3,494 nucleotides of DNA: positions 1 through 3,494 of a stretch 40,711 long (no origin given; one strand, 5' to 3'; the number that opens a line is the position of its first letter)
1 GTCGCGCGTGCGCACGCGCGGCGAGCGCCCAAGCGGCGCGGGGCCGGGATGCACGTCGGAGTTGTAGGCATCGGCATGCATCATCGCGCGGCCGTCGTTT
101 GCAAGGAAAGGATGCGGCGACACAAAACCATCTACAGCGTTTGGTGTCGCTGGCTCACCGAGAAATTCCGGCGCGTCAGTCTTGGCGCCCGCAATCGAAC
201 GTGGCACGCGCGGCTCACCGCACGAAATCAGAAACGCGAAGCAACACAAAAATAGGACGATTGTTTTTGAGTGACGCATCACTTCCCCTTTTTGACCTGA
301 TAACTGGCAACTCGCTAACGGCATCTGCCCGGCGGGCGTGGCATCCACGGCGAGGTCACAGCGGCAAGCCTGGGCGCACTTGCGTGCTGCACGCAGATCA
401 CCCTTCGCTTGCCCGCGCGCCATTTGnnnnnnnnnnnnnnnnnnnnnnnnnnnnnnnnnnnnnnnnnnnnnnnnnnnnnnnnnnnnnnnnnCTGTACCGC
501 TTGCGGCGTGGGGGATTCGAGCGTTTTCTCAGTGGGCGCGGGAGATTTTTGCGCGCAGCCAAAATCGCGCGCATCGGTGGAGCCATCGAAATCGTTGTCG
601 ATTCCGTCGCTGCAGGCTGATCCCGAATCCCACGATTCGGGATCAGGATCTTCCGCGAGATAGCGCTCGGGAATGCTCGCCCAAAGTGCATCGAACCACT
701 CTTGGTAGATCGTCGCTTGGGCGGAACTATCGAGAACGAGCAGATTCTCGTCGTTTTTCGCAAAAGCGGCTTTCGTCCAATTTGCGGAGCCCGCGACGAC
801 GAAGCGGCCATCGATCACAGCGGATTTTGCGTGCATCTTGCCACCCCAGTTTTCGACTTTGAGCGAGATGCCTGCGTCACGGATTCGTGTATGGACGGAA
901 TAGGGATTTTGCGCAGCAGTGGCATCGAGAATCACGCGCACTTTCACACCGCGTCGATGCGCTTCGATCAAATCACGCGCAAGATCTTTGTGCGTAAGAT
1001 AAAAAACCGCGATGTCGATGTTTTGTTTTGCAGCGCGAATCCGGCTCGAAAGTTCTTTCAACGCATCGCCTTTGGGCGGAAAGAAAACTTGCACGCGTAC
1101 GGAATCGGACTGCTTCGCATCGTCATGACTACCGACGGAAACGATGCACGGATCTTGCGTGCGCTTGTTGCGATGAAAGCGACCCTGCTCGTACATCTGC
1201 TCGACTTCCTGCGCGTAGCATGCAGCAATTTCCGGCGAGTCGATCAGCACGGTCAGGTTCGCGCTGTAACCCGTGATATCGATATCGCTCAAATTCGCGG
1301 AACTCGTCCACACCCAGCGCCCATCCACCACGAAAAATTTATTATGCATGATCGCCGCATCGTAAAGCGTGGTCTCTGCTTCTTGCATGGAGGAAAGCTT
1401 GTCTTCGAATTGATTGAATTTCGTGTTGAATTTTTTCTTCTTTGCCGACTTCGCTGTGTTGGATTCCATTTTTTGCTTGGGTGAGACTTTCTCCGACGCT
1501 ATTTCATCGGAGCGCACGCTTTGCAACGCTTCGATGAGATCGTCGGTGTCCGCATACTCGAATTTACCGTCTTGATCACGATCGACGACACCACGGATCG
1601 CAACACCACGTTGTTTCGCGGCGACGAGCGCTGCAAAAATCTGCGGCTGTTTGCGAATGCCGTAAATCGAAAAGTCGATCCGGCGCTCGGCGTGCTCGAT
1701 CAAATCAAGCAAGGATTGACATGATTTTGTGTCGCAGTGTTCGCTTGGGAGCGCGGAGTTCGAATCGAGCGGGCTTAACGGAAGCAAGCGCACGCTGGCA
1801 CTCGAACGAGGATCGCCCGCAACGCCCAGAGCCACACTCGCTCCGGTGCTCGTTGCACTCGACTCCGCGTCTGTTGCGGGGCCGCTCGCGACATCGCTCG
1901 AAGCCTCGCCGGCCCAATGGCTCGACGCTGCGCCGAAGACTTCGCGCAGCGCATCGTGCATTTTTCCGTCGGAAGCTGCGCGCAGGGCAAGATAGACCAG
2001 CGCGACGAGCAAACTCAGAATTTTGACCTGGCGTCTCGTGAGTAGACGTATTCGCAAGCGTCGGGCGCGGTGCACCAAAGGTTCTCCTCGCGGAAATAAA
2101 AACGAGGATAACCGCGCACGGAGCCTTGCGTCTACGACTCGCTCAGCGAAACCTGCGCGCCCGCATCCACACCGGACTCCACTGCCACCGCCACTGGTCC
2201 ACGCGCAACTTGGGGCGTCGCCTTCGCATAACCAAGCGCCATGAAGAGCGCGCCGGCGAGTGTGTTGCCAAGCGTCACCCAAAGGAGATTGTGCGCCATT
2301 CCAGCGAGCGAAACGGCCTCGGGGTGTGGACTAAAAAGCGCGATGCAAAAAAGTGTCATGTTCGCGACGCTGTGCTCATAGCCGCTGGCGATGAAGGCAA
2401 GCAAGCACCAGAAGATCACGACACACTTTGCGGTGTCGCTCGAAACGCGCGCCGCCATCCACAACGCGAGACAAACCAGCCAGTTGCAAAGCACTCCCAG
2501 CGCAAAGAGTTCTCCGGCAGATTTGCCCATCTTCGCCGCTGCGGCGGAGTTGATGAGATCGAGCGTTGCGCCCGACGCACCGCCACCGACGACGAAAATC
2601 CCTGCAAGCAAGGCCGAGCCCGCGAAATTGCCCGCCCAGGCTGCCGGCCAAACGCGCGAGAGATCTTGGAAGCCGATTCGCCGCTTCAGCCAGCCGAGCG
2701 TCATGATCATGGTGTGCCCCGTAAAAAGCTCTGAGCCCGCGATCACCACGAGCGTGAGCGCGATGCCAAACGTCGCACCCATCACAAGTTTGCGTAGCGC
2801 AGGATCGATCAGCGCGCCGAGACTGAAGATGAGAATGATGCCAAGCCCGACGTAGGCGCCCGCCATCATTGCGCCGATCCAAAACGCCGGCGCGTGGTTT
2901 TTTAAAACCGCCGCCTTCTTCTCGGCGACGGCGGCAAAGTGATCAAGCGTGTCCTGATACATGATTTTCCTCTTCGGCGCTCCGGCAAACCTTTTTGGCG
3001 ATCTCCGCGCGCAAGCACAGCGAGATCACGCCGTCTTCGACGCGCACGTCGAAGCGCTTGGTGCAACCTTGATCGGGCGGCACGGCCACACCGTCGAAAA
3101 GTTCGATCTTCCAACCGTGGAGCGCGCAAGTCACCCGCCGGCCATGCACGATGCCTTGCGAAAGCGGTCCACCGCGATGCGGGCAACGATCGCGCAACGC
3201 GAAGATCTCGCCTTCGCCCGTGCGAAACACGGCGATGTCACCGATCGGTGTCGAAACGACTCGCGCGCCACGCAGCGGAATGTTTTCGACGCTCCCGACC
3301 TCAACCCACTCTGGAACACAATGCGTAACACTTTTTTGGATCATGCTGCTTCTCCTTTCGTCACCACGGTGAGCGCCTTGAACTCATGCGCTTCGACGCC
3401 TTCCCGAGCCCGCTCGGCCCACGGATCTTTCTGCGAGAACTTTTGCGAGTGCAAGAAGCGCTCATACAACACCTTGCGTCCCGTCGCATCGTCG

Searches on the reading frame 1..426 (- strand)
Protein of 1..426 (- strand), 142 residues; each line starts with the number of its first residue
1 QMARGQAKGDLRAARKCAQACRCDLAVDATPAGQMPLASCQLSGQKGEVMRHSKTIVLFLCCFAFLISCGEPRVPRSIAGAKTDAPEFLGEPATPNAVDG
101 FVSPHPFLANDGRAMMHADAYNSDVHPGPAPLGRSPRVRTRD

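Call 8: search_protein_families(library=pfam, proteins=[window:1-426:-])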
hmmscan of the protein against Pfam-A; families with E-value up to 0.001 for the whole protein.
window:1-426:- (142 aa): 0 families

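Call 75: search_protein_families(library=pfam, proteins=[window:1-426:-], max_evalue=1)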
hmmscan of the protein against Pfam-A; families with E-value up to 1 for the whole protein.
window:1-426:- (142 aa): 0 families

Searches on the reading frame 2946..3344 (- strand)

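Call 8: search_protein_families(library=pfam, proteins=[window:2946-3344:-])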
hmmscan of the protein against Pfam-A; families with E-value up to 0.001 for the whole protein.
window:2946-3344:- (133 aa): 2 families
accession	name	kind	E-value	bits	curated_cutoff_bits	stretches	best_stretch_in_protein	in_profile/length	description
PF00355.32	Rieske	-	4.4e-16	59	20.3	1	12-87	1-76/88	Rieske [2Fe-2S] domain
PF13806.12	Rieske_2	-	5.4e-10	39.6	27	1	12-108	1-102/104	Rieske-like [2Fe-2S] domain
